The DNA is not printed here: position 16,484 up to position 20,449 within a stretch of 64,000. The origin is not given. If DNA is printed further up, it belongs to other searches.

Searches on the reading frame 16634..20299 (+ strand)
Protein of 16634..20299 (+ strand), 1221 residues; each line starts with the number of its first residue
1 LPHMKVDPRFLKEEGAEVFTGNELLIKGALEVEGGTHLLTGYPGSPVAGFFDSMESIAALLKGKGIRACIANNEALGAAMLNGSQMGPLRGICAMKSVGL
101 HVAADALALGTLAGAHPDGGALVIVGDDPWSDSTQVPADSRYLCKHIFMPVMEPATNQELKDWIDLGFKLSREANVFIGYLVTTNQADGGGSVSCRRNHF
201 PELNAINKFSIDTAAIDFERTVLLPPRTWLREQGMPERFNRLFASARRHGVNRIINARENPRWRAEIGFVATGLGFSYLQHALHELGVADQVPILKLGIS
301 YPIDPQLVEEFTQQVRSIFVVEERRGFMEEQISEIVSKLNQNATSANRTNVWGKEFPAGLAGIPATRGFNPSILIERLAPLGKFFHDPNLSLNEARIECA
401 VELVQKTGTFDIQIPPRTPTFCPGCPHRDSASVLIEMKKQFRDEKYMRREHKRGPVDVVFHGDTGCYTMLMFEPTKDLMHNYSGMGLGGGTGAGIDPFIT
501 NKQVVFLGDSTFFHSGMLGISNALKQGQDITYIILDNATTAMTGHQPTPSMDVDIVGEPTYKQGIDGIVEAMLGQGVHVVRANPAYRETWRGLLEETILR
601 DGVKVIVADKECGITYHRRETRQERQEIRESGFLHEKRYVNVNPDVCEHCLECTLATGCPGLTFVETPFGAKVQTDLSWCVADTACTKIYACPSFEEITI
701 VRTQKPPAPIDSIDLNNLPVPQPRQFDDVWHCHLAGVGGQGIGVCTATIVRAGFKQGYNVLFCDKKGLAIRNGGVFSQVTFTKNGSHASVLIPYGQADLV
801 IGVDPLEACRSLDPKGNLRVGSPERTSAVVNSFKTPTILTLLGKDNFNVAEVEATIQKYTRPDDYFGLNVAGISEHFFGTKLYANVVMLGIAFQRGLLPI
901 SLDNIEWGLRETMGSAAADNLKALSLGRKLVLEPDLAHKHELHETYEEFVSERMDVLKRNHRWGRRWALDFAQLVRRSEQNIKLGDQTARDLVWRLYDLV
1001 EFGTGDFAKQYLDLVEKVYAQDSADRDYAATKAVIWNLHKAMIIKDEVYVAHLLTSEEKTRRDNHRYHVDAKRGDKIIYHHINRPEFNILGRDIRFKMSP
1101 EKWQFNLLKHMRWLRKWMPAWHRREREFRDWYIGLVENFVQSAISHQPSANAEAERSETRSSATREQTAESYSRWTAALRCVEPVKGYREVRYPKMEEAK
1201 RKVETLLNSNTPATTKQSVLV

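Call 17: search_protein_families(library=pfam, proteins=[window:16634-20299:+], max_evalue=0.001)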
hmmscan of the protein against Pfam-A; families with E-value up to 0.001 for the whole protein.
window:16634-20299:+ (1221 aa): 3 families
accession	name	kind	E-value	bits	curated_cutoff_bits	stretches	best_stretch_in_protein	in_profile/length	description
PF01558.24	POR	-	9.9e-16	58.8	27.4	1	738-928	1-172/173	Pyruvate ferredoxin/flavodoxin oxidoreductase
PF20169.3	DUF6537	-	1.5e-14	54.8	27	1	995-1203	8-201/203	Family of unknown function (DUF6537)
PF02775.26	TPP_enzyme_C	-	2.1e-13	50.8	21.9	1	463-606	1-149/151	Thiamine pyrophosphate enzyme, C-terminal TPP binding domain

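Call 24: find_related_loci(query=window:16634-20299:+, collection=genome_contigs, flank=10000)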
Query window:16634-20299:+ (1221 aa) in genome_contigs; peptide patterns used: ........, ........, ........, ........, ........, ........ (x = any residue, [..] = any of these).
50 stretches matched a pattern; 25 encode a relative of the query (tblastn E <= 1e-3); 25 distinct loci.
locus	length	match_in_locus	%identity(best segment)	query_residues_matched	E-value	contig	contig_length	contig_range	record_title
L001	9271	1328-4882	81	4-1215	0e+0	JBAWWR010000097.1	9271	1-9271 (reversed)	MAG: Verrucomicrobiota bacterium isolate ELA042 MAG042_97, whole genome shotgun sequence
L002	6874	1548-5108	81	4-1214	0e+0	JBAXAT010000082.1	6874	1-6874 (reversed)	MAG: Verrucomicrobiota bacterium isolate ELA148 MAG148_82, whole genome shotgun sequence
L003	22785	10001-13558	80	4-1213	0e+0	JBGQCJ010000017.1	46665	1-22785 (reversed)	MAG: Verrucomicrobiia bacterium isolate OBJ2_061818_110_42 k141_929136_length_46665_cov_13.0000, whole genome shotgun se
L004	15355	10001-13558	79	4-1212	0e+0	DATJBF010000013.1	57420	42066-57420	MAG TPA_asm: Verrucomicrobiia bacterium isolate SMAG_U15347 k141_1645482, whole genome shotgun sequence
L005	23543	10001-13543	79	4-1208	0e+0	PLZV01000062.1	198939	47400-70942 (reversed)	MAG: Verrucomicrobia bacterium isolate palsa_1439 73.20120700_P3D.107_contig_6106, whole genome shotgun sequence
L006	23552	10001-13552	79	4-1211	0e+0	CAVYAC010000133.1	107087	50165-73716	MAG: uncultured Verrucomicrobiae bacterium isolate MFD01223.bin.2.30 genome assembly, contig: contig_89533, whole genome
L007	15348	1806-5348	79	4-1208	0e+0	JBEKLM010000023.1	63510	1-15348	MAG: Verrucomicrobiia bacterium isolate SPRUCE 370 SPRUCE_370_23, whole genome shotgun sequence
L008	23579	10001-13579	78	4-1219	0e+0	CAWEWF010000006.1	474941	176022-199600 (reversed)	MAG: uncultured Verrucomicrobiae bacterium isolate MFD03346.bin.1.96 genome assembly, contig: contig_18691, whole genome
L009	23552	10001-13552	78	4-1211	0e+0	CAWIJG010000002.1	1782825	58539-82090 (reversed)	MAG: uncultured Verrucomicrobiae bacterium isolate MFD05512.bin.1.230 genome assembly, contig: contig_15775, whole genom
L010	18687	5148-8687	82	4-1207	0e+0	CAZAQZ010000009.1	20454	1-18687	MAG TPA_asm: uncultured Verrucomicrobiota bacterium isolate binchicken_co162_501 genome assembly, contig: NODE_5799_leng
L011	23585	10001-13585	80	1-1219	0e+0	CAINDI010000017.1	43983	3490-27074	MAG: uncultured Verrucomicrobia bacterium isolate Kiruna2_bin-0915 genome assembly, contig: bin-0915:017/177, whole geno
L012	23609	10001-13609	57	4-1207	0e+0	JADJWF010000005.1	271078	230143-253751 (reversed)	MAG: Verrucomicrobia bacterium isolate Kalu_18-Q3-R12-55_BAT3C.19 tig00003083-10-2704420, whole genome shotgun sequence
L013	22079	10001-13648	56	4-1221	0e+0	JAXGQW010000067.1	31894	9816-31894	MAG: Verrucomicrobiota bacterium isolate AnMBR.bin335 bin335_67, whole genome shotgun sequence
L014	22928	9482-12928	51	4-1139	0e+0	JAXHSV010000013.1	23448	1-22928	MAG: Planctomycetota bacterium isolate MAG07_tar_biofilm MAG07_13, whole genome shotgun sequence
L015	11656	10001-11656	93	4-555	0e+0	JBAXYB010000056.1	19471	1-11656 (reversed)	MAG: Verrucomicrobiota bacterium isolate ELA754 MAG754_56, whole genome shotgun sequence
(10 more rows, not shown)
